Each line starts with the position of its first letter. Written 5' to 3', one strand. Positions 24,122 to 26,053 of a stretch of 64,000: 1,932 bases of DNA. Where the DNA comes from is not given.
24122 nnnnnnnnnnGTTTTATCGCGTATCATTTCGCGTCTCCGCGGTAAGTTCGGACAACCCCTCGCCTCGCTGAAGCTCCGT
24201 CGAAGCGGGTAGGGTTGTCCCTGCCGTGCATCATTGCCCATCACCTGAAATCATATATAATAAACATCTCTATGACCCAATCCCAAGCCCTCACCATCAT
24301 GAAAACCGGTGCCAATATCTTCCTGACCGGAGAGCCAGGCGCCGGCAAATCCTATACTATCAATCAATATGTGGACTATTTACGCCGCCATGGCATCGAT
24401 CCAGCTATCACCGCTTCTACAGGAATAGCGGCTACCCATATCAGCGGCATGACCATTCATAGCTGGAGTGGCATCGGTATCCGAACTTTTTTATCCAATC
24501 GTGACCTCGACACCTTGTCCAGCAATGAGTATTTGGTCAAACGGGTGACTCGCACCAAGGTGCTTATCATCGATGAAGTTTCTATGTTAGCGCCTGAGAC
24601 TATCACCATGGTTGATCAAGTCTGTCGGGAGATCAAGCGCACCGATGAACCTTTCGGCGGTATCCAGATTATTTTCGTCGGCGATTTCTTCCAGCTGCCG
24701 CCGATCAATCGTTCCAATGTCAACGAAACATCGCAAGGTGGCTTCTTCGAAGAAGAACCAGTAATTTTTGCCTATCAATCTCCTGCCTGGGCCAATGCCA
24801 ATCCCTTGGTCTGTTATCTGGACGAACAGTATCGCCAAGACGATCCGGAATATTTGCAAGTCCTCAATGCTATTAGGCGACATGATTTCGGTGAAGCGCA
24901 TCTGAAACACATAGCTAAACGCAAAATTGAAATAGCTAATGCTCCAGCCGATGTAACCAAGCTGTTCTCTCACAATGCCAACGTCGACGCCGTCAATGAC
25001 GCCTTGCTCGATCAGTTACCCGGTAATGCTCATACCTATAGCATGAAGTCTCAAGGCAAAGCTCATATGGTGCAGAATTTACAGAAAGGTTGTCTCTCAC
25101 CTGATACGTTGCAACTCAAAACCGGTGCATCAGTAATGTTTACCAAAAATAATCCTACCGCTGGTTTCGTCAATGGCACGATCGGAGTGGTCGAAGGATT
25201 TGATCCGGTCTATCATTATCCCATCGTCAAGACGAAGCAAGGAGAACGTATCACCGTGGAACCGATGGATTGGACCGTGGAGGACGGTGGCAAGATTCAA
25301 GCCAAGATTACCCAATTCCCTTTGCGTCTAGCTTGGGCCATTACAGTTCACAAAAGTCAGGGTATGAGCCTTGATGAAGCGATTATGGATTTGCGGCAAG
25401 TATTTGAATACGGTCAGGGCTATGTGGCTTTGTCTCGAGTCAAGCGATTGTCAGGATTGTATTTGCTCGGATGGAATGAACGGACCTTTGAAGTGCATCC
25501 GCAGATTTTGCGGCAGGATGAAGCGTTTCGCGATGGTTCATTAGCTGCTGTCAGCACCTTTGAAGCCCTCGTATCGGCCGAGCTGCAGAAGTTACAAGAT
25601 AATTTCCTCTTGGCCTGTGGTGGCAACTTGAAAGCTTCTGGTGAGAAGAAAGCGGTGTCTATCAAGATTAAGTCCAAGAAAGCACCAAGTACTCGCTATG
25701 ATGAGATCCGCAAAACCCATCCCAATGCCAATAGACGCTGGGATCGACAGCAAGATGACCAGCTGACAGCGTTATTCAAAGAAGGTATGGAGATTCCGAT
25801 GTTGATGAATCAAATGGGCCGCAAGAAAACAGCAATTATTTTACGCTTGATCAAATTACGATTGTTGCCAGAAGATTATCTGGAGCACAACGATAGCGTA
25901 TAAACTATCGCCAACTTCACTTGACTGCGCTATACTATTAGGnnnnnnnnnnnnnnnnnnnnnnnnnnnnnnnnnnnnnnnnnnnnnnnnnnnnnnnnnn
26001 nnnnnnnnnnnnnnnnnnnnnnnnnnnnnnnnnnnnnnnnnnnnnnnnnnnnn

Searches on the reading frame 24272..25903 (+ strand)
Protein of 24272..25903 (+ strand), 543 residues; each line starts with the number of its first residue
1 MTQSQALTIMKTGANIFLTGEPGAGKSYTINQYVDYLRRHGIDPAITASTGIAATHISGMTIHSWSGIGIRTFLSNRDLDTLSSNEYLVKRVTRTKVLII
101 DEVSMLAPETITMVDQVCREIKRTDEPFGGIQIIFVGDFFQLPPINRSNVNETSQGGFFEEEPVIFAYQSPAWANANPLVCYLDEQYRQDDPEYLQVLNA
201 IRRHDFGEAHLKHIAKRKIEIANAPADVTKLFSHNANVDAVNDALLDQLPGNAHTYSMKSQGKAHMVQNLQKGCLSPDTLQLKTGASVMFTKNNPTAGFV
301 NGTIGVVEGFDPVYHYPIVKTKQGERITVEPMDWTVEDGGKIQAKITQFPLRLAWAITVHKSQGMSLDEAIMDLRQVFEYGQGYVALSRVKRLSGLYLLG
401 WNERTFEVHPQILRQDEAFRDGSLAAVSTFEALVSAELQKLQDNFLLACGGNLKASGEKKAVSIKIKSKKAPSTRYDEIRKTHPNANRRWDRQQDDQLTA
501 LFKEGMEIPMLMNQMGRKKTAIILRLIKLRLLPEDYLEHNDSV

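Call 3: search_protein_families(library=pfam, proteins=[window:24272-25903:+], max_evalue=0.01)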
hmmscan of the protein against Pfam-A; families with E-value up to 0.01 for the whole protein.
window:24272-25903:+ (543 aa): 11 families
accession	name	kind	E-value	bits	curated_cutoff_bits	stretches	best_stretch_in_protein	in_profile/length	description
PF05970.20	PIF1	-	1.3e-30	107.1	25.9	1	9-151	18-161/223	PIF1-like helicase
PF13245.12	AAA_19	-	3.9e-14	53.4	25.1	1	3-145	1-132/134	AAA domain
PF13604.12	AAA_30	-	7.2e-14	52.4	27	1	3-151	6-137/191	AAA domain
PF13401.12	AAA_22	-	8e-08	33.1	27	1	12-137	4-122/130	AAA domain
PF21530.3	Pif1_2B_dom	-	1.1e-06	28.6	23.9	1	270-309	6-46/47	DNA helicase Pif1, 2B domain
PF18335.7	SH3_13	-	0.00031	20.9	41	1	282-312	26-56/65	ATP-dependent RecD-like DNA helicase SH3 domain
PF02689.20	Herpes_Helicase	-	0.0012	17.4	27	0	355-392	731-770/808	Helicase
PF07728.20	AAA_5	-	0.0027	18.1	22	0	15-117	1-89/139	AAA domain (dynein-related subfamily)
PF13191.12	AAA_16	-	0.0044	18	32.6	0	13-41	24-52/167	AAA ATPase domain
PF13538.12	UvrD_C_2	-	0.0052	17.1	27.4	0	353-394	1-49/52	UvrD-like helicase C-terminal domain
PF03266.21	NTPase_1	-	0.0078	16.5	23.9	0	15-42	1-28/168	NTPase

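Call 4: search_protein_families(library=ncbifam, proteins=[window:24272-25903:+], max_evalue=0.01)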
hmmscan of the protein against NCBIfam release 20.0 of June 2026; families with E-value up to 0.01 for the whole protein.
window:24272-25903:+ (543 aa): 8 families
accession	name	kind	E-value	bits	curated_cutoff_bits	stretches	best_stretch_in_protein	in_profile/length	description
TIGR01448.2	helicase_RecD2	equivalog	4e-22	78.2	500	2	2-147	320-452/713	SF1B family DNA helicase RecD2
TIGR01447.1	recD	equivalog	1.7e-15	56.6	310.15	1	7-373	157-545/597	exodeoxyribonuclease V subunit alpha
TIGR02768.1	TraA_Ti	equivalog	5.2e-15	54.8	590.45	1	17-397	379-714/751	Ti-type conjugative transfer relaxase TraA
NF010464.0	PRK13889.1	subfamily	3.5e-09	35.1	1015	1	283-391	602-694/992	conjugal transfer relaxase TraA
NF008127.0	PRK10875.1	equivalog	0.0019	16.8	671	0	284-374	487-563/619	exodeoxyribonuclease V subunit alpha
NF038214.1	IS21_help_AAA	equivalog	0.0021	17.8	200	0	10-29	87-106/232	IS21-like element helper ATPase IstB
NF051488.1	bifunc_PcaDC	exception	0.0061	15.7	390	1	183-261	161-239/375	bifunctional 3-oxoadipate enol-lactonase/4-carboxymuconolactone decarboxylase PcaDC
TIGR03015.1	pepcterm_ATPase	hypoth_equivalog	0.0076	15.7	324.5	0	14-115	44-144/269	XrtA/PEP-CTERM system-associated ATPase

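Call 10: find_homologous_proteins(query=window:24272-25903:+)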
Query window:24272-25903:+ (543 aa): 8000 proteins with E <= 0.001 among 8000 candidates; the best 120 are listed.
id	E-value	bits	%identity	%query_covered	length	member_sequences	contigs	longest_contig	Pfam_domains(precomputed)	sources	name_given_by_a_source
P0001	0.0e+0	1236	100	100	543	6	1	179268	PF05970.21,PF13604.13,PF13245.13,PF13401.13,PF21530.4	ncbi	-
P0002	2.0e-262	889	72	99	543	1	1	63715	PF05970.21,PF13604.13,PF13245.13,PF13401.13,PF21530.4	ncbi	ncbi:MAG: PIF1 family DEAD/DEAH box helicase [Candidatus Komeilibacteria bacterium]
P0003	4.8e-253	859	70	99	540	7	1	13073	PF05970.21,PF13604.13,PF13245.13,PF13401.13,PF21530.4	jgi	jgi:hypothetical protein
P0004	5.9e-252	855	70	99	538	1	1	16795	PF05970.21,PF13604.13,PF13245.13,PF13401.13,PF21530.4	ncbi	-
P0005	2.5e-251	853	69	99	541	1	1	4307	PF05970.21,PF13604.13,PF13245.13,PF13401.13,PF21530.4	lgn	-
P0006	3.8e-250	849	69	99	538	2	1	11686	PF05970.21,PF13604.13,PF13245.13,PF13401.13,PF21530.4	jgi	-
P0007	1.5e-244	830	68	99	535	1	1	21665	PF05970.21,PF13604.13,PF13245.13,PF13401.13,PF21530.4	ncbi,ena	-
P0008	9.8e-210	716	60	98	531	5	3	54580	PF05970.21,PF13604.13,PF13245.13,PF13401.13,PF21530.4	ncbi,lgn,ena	-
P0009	1.3e-207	709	59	98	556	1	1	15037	PF05970.21,PF13604.13,PF13245.13,PF13401.13,PF21530.4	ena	-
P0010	7.1e-207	706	59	98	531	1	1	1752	PF05970.21,PF13604.13,PF13245.13,PF21530.4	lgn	-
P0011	2.4e-206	704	59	98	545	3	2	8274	PF13086.13,PF05970.21,PF13604.13,PF13245.13,PF13401.13,PF21530.4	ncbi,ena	ncbi:MAG: PIF1 family DEAD/DEAH box helicase [Patescibacteria group bacterium]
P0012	2.8e-206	704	58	99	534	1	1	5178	PF13086.13,PF05970.21,PF13604.13,PF13245.13,PF13401.13,PF21530.4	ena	-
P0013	4.6e-206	704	60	99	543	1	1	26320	PF05970.21,PF13604.13,PF13245.13,PF13401.13,PF21530.4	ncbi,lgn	-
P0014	5.5e-206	703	59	98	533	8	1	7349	PF05970.21,PF13604.13,PF13245.13,PF13401.13,PF21530.4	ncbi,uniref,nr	ncbi:hypothetical protein A2Z10_03665 [Candidatus Azambacteria bacterium RBG_16_47_10]|uniref:AAA+ A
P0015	8.3e-206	703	59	98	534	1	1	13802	PF05970.21,PF13604.13,PF13245.13,PF13401.13,PF21530.4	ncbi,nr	ncbi:MAG: PIF1 family DEAD/DEAH box helicase [Candidatus Azambacteria bacterium]|nr:PIF1 family DEAD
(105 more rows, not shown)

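Call 12: find_encoding_contigs(protein=P0002, flank=6000, max_places=3)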
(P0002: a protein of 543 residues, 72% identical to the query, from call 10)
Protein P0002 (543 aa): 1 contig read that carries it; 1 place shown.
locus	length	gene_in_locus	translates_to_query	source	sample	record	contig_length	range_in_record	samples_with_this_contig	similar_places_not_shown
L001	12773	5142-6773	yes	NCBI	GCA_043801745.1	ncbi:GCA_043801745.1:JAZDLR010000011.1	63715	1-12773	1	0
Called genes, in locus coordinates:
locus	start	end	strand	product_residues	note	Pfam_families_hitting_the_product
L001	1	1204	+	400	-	PF02384:N6_Mtase, PF07669:Eco57I, PF01420:Methylase_S (faint)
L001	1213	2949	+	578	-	PF02463:SMC_N, PF11398:DUF2813 (faint), PF13175:AAA_15, PF13476:AAA_23, PF13304:AAA_21, PF20469:OLD-like_TOPRIM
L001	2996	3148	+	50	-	-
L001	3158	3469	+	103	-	PF12674:Zn_ribbon_2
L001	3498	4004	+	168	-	PF27226:AF_1845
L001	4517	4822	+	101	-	PF05973:Gp49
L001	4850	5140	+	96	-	PF13744:HTH_37, PF12844:HTH_19, PF13443:HTH_26 (weak), PF01381:HTH_3, PF13560:HTH_31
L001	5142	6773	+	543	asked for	PF05970:PIF1, PF13245:AAA_19, PF13401:AAA_22, PF13604:AAA_30, PF21530:Pif1_2B_dom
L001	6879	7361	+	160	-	PF06610:AlaE (weak)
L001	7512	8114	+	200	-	-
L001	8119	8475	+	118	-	-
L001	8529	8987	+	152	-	-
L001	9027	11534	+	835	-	PF00690:Cation_ATPase_N, PF00122:E1-E2_ATPase, PF00702:Hydrolase, PF13246:Cation_ATPase, PF08282:Hydrolase_3 (faint), PF00689:Cation_ATPase_C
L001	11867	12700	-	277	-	-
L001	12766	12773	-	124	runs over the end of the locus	-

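Call 13: find_encoding_contigs(protein=P0004, flank=6000, max_places=3)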
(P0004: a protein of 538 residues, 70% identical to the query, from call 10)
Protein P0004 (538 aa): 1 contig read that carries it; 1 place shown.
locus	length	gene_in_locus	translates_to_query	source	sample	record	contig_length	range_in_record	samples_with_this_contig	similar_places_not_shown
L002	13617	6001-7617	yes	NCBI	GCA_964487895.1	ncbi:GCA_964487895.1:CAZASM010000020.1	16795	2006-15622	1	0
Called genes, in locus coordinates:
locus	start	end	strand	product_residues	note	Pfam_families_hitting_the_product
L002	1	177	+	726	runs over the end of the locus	?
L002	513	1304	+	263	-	PF13328:HD_4, PF01966:HD (weak)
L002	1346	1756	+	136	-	-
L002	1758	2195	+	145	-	-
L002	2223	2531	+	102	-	PF09397:FtsK_gamma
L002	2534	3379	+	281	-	-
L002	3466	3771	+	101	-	PF05973:Gp49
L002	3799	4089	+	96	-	PF13744:HTH_37, PF13560:HTH_31, PF04545:Sigma70_r4 (faint), PF12844:HTH_19 (faint), PF01381:HTH_3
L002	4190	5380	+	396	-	PF07690:MFS_1, PF13347:MFS_2 (weak), PF00083:Sugar_tr, PF07690:MFS_1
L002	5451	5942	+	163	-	-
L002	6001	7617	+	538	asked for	PF05970:PIF1, PF13245:AAA_19, PF13401:AAA_22, PF13604:AAA_30, PF21530:Pif1_2B_dom (weak)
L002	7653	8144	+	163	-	-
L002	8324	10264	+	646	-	PF01432:Peptidase_M3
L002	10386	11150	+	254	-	PF01145:Band_7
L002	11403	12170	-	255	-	PF10110:GPDPase_memb (faint), PF06161:DUF975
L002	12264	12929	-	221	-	PF00005:ABC_tran, PF02463:SMC_N (faint)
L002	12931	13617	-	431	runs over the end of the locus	PF02687:FtsX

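Call 14: find_encoding_contigs(protein=P0003, flank=6000, max_places=3)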
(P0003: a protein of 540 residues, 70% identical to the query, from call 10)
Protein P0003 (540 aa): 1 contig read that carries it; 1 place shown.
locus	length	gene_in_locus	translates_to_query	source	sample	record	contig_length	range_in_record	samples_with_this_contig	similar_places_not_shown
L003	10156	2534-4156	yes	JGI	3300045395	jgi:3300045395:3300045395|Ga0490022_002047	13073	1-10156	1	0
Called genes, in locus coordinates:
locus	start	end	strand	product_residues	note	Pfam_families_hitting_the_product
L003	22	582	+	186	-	-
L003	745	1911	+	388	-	PF06779:MFS_4, PF07690:MFS_1, PF00083:Sugar_tr, PF07690:MFS_1 (weak)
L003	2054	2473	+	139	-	-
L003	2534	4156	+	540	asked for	PF05970:PIF1, PF13245:AAA_19, PF13401:AAA_22, PF13604:AAA_30, PF21530:Pif1_2B_dom (weak)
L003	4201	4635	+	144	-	-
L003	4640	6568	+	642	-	PF01432:Peptidase_M3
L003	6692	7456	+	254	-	PF01145:Band_7, PF13421:Band_7_1 (weak)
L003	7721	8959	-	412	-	PF12704:MacB_PCD, PF02687:FtsX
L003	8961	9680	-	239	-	PF02463:SMC_N, PF00005:ABC_tran, PF13304:AAA_21 (weak)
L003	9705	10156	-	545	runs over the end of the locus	PF25917:BSH_RND (faint), PF25973:BSH_CzcB (weak), PF25954:Beta-barrel_RND_2 (weak)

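Call 23: search_protein_families(library=pfam, proteins=[L003:2054-2473:+, L002:5451-5942:+, L003:4201-4635:+, L002:7653-8144:+, L003:22-582:+], max_evalue=0.1)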
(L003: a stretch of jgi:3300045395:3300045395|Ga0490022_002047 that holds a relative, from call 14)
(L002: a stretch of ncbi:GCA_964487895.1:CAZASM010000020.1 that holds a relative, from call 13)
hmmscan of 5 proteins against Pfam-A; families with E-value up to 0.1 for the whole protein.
L003:2054-2473:+ (139 aa): 2 families
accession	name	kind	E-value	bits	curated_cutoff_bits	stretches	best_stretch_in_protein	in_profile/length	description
PF01797.21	Y1_Tnp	-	0.0023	18.5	23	1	41-126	41-121/121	Transposase IS200 like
PF10807.14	DUF2541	-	0.012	15.9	28.2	1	61-96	44-78/116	Domain of unknown function (DUF2541)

L002:5451-5942:+ (163 aa): 1 family
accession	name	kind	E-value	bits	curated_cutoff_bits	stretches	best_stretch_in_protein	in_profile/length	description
PF01797.21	Y1_Tnp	-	0.0071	16.9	23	1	68-150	44-120/121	Transposase IS200 like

L003:4201-4635:+ (144 aa): 0 families

L002:7653-8144:+ (163 aa): 1 family
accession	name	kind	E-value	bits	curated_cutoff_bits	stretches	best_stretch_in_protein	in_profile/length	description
PF04235.18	DUF418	-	0.097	13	23.6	0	22-92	70-142/163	Protein of unknown function (DUF418)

L003:22-582:+ (186 aa): 2 families
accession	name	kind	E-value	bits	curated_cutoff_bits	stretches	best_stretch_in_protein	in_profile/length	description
PF13944.12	Calycin_like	-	0.02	15.6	30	1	46-122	13-92/124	Calycin-like beta-barrel domain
PF13786.12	DUF4179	-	0.04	14.8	30.1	1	32-73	48-91/94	Domain of unknown function (DUF4179)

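Call 27: find_related_loci(query=window:24272-25903:+, collection=genome_contigs, flank=4000)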
Query window:24272-25903:+ (543 aa) in genome_contigs; peptide patterns used: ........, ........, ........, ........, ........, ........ (x = any residue, [..] = any of these).
126 stretches matched a pattern; 53 encode a relative of the query (tblastn E <= 1e-3); 53 distinct loci.
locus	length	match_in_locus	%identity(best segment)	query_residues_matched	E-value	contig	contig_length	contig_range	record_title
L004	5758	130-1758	94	1-543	0e+0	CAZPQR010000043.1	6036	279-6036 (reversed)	MAG TPA_asm: uncultured Gammaproteobacteria bacterium isolate SRP189682_co1_236 genome assembly, contig: NODE_36494_leng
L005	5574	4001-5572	69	1-532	0e+0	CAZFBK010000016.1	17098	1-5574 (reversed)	MAG TPA_asm: uncultured Gammaproteobacteria bacterium isolate SRP286056_co1_112 genome assembly, contig: NODE_4047_lengt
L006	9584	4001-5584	60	1-531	0e+0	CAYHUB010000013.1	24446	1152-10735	MAG TPA_asm: uncultured Candidatus Saccharibacteria bacterium isolate ERP119705_co16_321 genome assembly, contig: NODE_1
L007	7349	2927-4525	59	1-534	0e+0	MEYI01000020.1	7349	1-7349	MAG: Candidatus Azambacteria bacterium RBG_16_47_10 RBG_16_scaffold_31268, whole genome shotgun sequence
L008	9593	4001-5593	59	1-531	0e+0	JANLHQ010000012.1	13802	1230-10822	MAG: Candidatus Azambacteria bacterium isolate P6-21 k99_120748, whole genome shotgun sequence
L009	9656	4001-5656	57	1-534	0e+0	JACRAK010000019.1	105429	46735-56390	MAG: Candidatus Azambacteria bacterium isolate NC_groundwater_1591_Pr3_B-0.1um_51_37 SR-2_scaffold_141_1901389, whole ge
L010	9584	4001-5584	58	1-534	0e+0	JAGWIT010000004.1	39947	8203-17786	MAG: Patescibacteria group bacterium isolate REEB120 contig-150_1008, whole genome shotgun sequence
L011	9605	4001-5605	57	1-531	0e+0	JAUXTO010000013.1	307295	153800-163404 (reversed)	MAG: Candidatus Gottesmanbacteria bacterium isolate C13_maxbin.100 C13_k141_57608, whole genome shotgun sequence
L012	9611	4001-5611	57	1-532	0e+0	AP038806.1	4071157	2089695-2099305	MAG: Nitrospira sp. NFB02 DNA, complete genome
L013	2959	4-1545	58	22-534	0e+0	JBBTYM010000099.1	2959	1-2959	MAG: Patescibacteria group bacterium isolate H41-bin131_1 H41_bin131_1_000000000099, whole genome shotgun sequence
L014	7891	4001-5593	57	1-525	0e+0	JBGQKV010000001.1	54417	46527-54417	MAG: Candidatus Paceibacteria bacterium isolate OBJ2_061818_050_53 k141_2172879_length_54417_cov_9.0000, whole genome sh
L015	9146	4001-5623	56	1-535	0e+0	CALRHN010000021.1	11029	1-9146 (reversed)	MAG: Candidatus Nomurabacteria bacterium isolate Ike-100m-35 genome assembly, contig: Ike-100-c2171, whole genome shotgu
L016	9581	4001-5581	58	1-532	0e+0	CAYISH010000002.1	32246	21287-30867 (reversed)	MAG TPA_asm: uncultured Candidatus Saccharibacteria bacterium isolate ERP119705_co6_1025 genome assembly, contig: NODE_1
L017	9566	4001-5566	57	1-532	0e+0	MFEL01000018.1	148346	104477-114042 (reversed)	MAG: Candidatus Doudnabacteria bacterium RIFCSPHIGHO2_01_FULL_46_24 rifcsphigho2_01_scaffold_98, whole genome shotgun se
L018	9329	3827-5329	58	1-523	0e+0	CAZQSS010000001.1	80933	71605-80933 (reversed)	MAG TPA_asm: uncultured Gammaproteobacteria bacterium isolate binchicken_co248_149 genome assembly, contig: NODE_200_len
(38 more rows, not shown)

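Call 41: find_encoding_contigs(protein=P0001, flank=10000, max_places=3)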
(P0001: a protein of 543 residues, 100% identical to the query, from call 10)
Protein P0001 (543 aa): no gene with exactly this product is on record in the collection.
